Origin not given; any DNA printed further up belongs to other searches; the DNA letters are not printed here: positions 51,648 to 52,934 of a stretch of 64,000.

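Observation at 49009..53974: Self-contained cluster of three radical SAM enzymes and a Zn-motif methyltransferase with no visible substrate gene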

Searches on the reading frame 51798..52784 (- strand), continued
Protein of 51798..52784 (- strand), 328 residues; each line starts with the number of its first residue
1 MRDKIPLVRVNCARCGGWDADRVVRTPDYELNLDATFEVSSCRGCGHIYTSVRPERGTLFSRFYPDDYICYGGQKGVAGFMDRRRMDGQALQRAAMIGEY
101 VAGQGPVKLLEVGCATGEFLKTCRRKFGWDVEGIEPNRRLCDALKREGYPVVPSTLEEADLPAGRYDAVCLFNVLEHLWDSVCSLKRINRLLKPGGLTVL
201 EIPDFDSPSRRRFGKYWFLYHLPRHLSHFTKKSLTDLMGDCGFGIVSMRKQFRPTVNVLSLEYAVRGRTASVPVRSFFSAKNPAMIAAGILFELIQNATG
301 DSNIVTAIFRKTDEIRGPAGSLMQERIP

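Call 27: find_encoding_contigs(protein=P0014, flank=10000, max_places=1)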
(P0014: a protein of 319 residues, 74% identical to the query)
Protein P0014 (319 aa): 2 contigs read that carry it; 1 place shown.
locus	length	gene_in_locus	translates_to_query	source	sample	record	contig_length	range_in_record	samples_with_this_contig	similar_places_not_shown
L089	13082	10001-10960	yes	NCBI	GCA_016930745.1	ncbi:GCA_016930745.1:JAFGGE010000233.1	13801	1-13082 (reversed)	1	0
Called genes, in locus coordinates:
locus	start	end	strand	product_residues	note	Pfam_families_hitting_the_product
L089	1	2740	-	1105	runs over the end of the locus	PF13428:TPR_14 (faint), PF01564:Spermine_synth, PF00515:TPR_1 (faint), PF07719:TPR_2 (faint), PF13414:TPR_11 (faint), PF13176:TPR_7 (faint), PF13424:TPR_12 (faint), PF13431:TPR_17 (faint), +1 more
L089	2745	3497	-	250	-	-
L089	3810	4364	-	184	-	PF12675:DUF3795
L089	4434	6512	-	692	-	PF13432:TPR_16, PF14559:TPR_19, PF00515:TPR_1, PF13424:TPR_12, PF13414:TPR_11, PF13432:TPR_16, PF13414:TPR_11, PF13424:TPR_12, +36 more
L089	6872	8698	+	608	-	PF00515:TPR_1, PF13424:TPR_12, PF13414:TPR_11, PF14559:TPR_19, PF13431:TPR_17, PF13414:TPR_11, PF00515:TPR_1, PF13424:TPR_12, +24 more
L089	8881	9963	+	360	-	PF04055:Radical_SAM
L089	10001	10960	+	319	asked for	PF05219:DREV, PF13489:Methyltransf_23, PF13649:Methyltransf_25, PF13847:Methyltransf_31 (faint), PF08241:Methyltransf_11, PF08242:Methyltransf_12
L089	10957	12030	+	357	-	PF13353:Fer4_12 (weak), PF04055:Radical_SAM, PF13186:SPASM (weak)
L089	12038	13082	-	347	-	PF04055:Radical_SAM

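Call 28: find_encoding_contigs(protein=P0039, flank=10000, max_places=2)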
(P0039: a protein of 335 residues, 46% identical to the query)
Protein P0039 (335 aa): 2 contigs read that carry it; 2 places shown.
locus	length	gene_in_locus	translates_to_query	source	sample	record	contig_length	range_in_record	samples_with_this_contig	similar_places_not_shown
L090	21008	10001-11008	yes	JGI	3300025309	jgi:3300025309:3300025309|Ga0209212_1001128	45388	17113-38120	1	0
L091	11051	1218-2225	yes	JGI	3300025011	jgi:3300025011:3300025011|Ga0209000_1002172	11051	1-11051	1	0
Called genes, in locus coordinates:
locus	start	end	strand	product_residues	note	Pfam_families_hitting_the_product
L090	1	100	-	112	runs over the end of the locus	PF01381:HTH_3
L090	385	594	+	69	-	-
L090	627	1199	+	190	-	PF08645:PNK3P (weak), PF00702:Hydrolase (weak), PF13419:HAD_2 (weak), PF13242:Hydrolase_like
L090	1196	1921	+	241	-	PF00483:NTP_transferase, PF12804:NTP_transf_3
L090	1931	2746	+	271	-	PF00535:Glycos_transf_2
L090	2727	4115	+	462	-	PF02310:B12-binding, PF04055:Radical_SAM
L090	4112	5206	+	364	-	PF04055:Radical_SAM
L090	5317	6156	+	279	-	PF13292:DXP_synthase_N, PF00456:Transketolase_N, PF00676:E1_dh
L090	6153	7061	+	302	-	PF02779:Transket_pyr, PF02780:Transketolase_C (weak)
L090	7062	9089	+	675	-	PF01370:Epimerase, PF01073:3Beta_HSD, PF16363:GDP_Man_Dehyd, PF00535:Glycos_transf_2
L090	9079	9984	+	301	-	PF13489:Methyltransf_23, PF08003:Methyltransf_9, PF13847:Methyltransf_31, PF08241:Methyltransf_11, PF08242:Methyltransf_12, PF13649:Methyltransf_25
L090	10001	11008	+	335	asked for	PF13489:Methyltransf_23, PF07021:MetW (weak), PF08241:Methyltransf_11, PF08242:Methyltransf_12, PF13649:Methyltransf_25, PF13847:Methyltransf_31 (weak)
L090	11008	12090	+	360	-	PF13353:Fer4_12, PF04055:Radical_SAM, PF13186:SPASM (weak)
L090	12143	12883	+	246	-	PF05175:MTS (weak), PF13489:Methyltransf_23, PF07021:MetW (weak), PF13847:Methyltransf_31, PF08241:Methyltransf_11, PF08242:Methyltransf_12, PF13649:Methyltransf_25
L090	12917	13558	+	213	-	PF00891:Methyltransf_2, PF05175:MTS (weak), PF05891:Methyltransf_PK (weak), PF13489:Methyltransf_23, PF13847:Methyltransf_31, PF08241:Methyltransf_11, PF08242:Methyltransf_12, PF13649:Methyltransf_25, +1 more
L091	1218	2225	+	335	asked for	PF13489:Methyltransf_23, PF07021:MetW (weak), PF08241:Methyltransf_11, PF08242:Methyltransf_12, PF13649:Methyltransf_25, PF13847:Methyltransf_31 (weak)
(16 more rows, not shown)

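Call 29: find_encoding_contigs(protein=P0022, flank=10000, max_places=1)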
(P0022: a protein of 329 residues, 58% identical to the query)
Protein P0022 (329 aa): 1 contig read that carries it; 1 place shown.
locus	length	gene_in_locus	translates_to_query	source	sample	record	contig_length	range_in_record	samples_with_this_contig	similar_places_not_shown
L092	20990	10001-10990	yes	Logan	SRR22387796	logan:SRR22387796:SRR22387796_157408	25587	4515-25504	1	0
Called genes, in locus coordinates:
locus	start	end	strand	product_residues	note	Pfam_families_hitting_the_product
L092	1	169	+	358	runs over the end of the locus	PF13353:Fer4_12 (weak), PF04055:Radical_SAM, PF13186:SPASM (weak)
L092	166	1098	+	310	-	PF00535:Glycos_transf_2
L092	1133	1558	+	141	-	PF04138:GtrA_DPMS_TM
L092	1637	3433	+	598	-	PF02776:TPP_enzyme_N, PF00205:TPP_enzyme_M, PF02775:TPP_enzyme_C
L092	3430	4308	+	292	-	PF01370:Epimerase, PF02719:Polysacc_synt_2 (faint), PF04321:RmlD_sub_bind, PF16363:GDP_Man_Dehyd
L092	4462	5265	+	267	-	PF00456:Transketolase_N, PF13292:DXP_synthase_N, PF00676:E1_dh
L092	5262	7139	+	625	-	PF02779:Transket_pyr, PF02780:Transketolase_C, PF17147:PFOR_II, PF13489:Methyltransf_23, PF08003:Methyltransf_9, PF13847:Methyltransf_31, PF08241:Methyltransf_11, PF08242:Methyltransf_12, +1 more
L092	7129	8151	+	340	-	PF00535:Glycos_transf_2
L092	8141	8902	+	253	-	PF13489:Methyltransf_23, PF08241:Methyltransf_11, PF13649:Methyltransf_25 (weak)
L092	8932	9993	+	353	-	PF04055:Radical_SAM, PF13353:Fer4_12 (weak)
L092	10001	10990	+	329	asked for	PF01209:Ubie_methyltran (faint), PF13489:Methyltransf_23, PF08241:Methyltransf_11, PF08242:Methyltransf_12, PF13649:Methyltransf_25, PF13847:Methyltransf_31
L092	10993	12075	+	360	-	PF04055:Radical_SAM, PF13353:Fer4_12 (weak), PF13186:SPASM (weak)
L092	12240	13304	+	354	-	PF01370:Epimerase, PF04321:RmlD_sub_bind (weak), PF16363:GDP_Man_Dehyd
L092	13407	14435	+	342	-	PF20706:GT4-conflict (weak), PF00534:Glycos_transf_1, PF13692:Glyco_trans_1_4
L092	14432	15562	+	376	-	PF02350:Epimerase_2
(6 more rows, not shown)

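Call 53: predict_structure(alignment_id=A1)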
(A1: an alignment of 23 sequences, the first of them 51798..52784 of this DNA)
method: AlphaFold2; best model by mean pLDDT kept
length: 328 residues; sequences in the alignment: 23
mean_pLDDT: 90.5   pTM: 0.90
mean pLDDT of the five models: 90.5, 88.6, 88.2, 87.2, 87.0
residues with pLDDT >= 90: 230; 70-90: 79; 50-70: 18; < 50: 1
segments of 3 or more residues with pLDDT < 50: none
pLDDT, mean of each block of 10 residues (from residue 1): 80 96 92 89 97 91 70 68 86 93 83 93 94 93 95 93 96 94 96 97 95 92 92 96 96 89 92 92 89 88 95 84 91
secondary structure, 60 per line:
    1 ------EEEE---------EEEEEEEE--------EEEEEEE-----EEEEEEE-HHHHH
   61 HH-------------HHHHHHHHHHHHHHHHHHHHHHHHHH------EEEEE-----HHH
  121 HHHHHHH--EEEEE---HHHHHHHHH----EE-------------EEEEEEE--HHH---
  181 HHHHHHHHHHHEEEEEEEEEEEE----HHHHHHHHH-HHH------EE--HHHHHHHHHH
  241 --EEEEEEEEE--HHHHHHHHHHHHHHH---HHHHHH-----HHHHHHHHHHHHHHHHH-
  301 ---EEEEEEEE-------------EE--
elements in order: E7-10 E20-27 E36-42 E48-54 H56-62 H76-101 E108-112 H118-127 E130-134 H138-146 E166-172 H181-191 E192-203 H208-216 H231-240 E243-251 H254-268 H272-277 H283-299 E304-311

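Call 57: fold_search(model_id=the predicted structure, library=pdb)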
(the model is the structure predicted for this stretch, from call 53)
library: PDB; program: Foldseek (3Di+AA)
matches with E <= 10: 1962; with E <= 0.001: 1204
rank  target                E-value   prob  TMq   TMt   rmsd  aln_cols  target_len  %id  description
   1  4rv9                  1.4e-14  1.00  0.57  0.46   6.6       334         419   18  Crystal structure of MtmC in complex with SAH (released 2015-02-04)
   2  2o57_D                1.7e-14  1.00  0.47  0.57   6.7       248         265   18  Crystal Structure of a putative sarcosine dimethylglycine methyltransferase from Galdieria sulphuraria (released 2006-12-19)
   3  5t6b_C                4.5e-14  1.00  0.55  0.47   5.5       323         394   14  X-ray structure of the KijD1 C3-methyltransfeerase, converted to monomeric form (released 2016-09-14)
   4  4e2w                  5.1e-14  1.00  0.55  0.46   9.7       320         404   19  X-ray Structure of the H181N mutant of TcaB9, a C-3'-Methyltransferase, in Complex with S-Adenosyl-L-Homocysteine and Su (released 2012-04-25)
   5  4e31                  6.1e-14  1.00  0.53  0.44   9.7       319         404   18  X-ray Structure of the Y76F mutant of TcaB9, a C-3'-Methyltransferase, in Complex with S-Adenosyl-L-Homocysteine and Sug (released 2012-04-25)
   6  4rvd                  6.4e-14  1.00  0.56  0.45  10.4       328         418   18  Crystal structure of MtmC in complex with SAM (released 2015-01-28)
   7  2o57_B                6.8e-14  1.00  0.46  0.54   8.5       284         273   19  Crystal Structure of a putative sarcosine dimethylglycine methyltransferase from Galdieria sulphuraria (released 2006-12-19)
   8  4e2z                  9.3e-14  1.00  0.55  0.46   7.1       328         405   17  X-ray Structure of the H225N mutant of TcaB9, a C-3'-Methyltransferase, in Complex with S-Adenosyl-L-Homocysteine and Su (released 2012-04-25)
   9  4e33                  9.3e-14  1.00  0.54  0.45   9.8       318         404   18  X-ray Structure of the C-3'-Methyltransferase TcaB9 in Complex with S-Adenosyl-L-Homocysteine and Reduced dTDP-Sugar Sub (released 2012-04-25)
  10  2o57_A                1.1e-13  1.00  0.47  0.54   8.5       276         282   19  Crystal Structure of a putative sarcosine dimethylglycine methyltransferase from Galdieria sulphuraria (released 2006-12-19)
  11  3ndi                  1.3e-13  1.00  0.56  0.46  10.5       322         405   19  X-ray Structure of a C-3'-Methyltransferase in Complex with S-adenosylmethionine and dTMP (released 2010-06-30)
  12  2o57_C                1.4e-13  1.00  0.48  0.56   8.6       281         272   18  Crystal Structure of a putative sarcosine dimethylglycine methyltransferase from Galdieria sulphuraria (released 2006-12-19)
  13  4e30                  1.7e-13  1.00  0.57  0.47   6.8       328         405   17  X-ray Structure of the H181N/E224Q double mutant of TcaB9, a C-3'-Methyltransferase, in Complex with S-Adenosyl-L-Homocy (released 2012-04-25)
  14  4e2y                  1.8e-13  1.00  0.57  0.47   6.8       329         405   18  X-ray Structure of the E224Q mutant of TcaB9, a C-3'-Methyltransferase, in Complex with S-Adenosyl-L-Homocysteine and Su (released 2012-04-25)
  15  4pne_B                2.2e-13  1.00  0.44  0.52   7.4       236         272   18  Crystal Structure of the [4+2]-Cyclase SpnF (released 2015-02-18)
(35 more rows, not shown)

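Call 60: search_solved_structures(query=A1, max_evalue=1e-7, show_alignments=5)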
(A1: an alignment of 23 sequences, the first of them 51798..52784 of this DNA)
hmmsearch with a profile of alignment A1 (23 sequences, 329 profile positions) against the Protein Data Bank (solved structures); distinct sequences matched with E-value up to 1e-7: 9.
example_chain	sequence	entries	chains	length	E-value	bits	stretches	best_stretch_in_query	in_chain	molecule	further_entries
2p7h_A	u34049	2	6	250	3.3e-14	55.9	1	98-216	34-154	Hypothetical protein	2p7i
1vlm_A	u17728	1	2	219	1.1e-13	54.1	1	111-251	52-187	SAM-dependent methyltransferase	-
3cc8_A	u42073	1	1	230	1.6e-13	53.7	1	102-249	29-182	Putative methyltransferase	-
3dli_A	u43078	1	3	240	1.9e-09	40.3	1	100-250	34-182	methyltransferase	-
4rv9_A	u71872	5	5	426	8.1e-09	38.2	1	85-250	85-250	D-mycarose 3-C-methyltransferase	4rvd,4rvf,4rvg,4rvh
2avn_A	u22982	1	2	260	1.5e-08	37.3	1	98-216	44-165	ubiquinone/menaquinone biosynthesis methyltransferase-related protein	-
4e2y_A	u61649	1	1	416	1.7e-08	37.1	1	37-250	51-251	TcaB9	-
3ndi_A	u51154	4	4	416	3e-08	36.3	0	37-250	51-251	Methyltransferase | TcaB9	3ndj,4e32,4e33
4e2x_A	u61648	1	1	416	3e-08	36.3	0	37-250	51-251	TcaB9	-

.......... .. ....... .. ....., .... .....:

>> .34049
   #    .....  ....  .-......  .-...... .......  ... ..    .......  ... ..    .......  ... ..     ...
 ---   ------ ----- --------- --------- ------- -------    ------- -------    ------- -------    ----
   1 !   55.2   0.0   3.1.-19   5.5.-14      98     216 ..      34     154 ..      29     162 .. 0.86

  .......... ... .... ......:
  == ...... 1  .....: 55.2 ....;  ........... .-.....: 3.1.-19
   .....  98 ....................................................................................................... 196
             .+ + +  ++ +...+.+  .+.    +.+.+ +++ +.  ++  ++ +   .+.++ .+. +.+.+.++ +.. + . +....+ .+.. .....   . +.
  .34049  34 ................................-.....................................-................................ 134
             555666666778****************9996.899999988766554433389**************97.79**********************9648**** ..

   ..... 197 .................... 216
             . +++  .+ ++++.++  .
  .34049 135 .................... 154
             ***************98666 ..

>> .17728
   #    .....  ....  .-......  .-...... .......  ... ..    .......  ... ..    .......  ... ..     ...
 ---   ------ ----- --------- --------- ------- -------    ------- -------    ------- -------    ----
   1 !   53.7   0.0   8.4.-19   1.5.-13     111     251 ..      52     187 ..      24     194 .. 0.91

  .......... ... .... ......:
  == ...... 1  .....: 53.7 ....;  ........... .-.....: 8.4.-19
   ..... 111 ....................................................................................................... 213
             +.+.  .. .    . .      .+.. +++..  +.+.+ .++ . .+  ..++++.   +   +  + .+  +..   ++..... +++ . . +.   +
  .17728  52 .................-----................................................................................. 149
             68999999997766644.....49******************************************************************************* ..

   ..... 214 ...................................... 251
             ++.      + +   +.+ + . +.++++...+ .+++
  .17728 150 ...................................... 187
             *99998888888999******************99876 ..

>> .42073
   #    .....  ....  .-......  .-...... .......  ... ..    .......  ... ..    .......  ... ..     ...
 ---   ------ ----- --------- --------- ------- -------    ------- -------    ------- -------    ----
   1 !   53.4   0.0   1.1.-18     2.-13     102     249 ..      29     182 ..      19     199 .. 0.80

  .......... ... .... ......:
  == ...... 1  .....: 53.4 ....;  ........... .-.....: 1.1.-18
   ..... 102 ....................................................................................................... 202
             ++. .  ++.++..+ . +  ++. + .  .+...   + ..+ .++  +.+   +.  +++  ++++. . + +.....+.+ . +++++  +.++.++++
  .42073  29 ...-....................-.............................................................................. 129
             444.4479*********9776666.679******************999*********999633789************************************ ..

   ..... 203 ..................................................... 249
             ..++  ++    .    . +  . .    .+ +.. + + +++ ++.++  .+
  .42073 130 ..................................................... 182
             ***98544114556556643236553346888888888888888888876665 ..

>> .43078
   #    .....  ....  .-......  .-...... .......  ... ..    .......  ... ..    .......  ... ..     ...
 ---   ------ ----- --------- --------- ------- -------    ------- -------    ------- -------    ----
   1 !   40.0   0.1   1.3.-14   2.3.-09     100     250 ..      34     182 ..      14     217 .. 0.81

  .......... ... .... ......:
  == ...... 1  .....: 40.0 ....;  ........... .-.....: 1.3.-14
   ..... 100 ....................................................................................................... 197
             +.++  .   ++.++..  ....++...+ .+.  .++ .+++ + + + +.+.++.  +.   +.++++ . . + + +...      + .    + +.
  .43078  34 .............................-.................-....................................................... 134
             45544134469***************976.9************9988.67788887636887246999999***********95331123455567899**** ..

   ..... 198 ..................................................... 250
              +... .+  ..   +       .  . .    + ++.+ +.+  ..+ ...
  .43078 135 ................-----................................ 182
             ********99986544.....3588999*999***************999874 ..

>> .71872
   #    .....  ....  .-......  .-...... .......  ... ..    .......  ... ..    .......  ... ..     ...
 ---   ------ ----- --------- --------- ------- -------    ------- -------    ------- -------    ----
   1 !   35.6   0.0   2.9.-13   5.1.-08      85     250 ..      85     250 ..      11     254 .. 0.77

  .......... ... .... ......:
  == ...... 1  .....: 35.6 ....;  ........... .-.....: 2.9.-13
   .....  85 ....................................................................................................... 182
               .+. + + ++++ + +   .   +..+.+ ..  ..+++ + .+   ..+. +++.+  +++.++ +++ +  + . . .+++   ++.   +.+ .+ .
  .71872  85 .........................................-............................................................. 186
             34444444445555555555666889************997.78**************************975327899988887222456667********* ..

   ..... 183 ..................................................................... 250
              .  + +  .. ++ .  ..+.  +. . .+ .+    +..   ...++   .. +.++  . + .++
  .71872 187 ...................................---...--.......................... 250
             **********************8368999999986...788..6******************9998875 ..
